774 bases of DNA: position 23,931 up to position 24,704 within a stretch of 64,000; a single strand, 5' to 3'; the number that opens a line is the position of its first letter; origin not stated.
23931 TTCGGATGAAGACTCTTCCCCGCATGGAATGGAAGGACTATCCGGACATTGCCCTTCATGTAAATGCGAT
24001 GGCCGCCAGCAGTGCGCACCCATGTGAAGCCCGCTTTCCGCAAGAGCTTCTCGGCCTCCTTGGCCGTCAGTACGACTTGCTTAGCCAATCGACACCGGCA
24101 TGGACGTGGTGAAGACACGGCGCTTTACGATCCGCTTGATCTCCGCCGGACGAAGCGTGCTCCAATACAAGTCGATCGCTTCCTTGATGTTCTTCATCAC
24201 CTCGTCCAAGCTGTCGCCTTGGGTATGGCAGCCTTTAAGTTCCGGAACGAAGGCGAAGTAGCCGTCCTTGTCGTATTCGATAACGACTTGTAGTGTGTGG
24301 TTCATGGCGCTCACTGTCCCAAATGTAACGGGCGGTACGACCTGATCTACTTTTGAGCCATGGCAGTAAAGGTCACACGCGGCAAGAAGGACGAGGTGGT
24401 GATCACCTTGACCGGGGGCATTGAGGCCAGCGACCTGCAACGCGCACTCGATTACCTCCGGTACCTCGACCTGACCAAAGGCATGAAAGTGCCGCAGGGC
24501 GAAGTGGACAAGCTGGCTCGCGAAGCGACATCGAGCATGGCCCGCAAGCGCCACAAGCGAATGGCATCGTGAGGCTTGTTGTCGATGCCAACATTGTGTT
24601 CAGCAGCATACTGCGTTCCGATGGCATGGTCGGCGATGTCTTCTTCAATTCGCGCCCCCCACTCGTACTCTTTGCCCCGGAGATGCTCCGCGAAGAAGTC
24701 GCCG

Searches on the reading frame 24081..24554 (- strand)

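Call 61: search_protein_families(library=pfam, proteins=[window:24081-24554:-], max_evalue=0.00001)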
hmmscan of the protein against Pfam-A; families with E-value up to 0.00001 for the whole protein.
window:24081-24554:- (157 aa): 1 family
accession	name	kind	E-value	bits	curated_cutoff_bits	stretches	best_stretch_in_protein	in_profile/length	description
PF15919.11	HicB_lk_antitox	-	2.4e-07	31.4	27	1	90-133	3-47/123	HicB_like antitoxin of bacterial toxin-antitoxin system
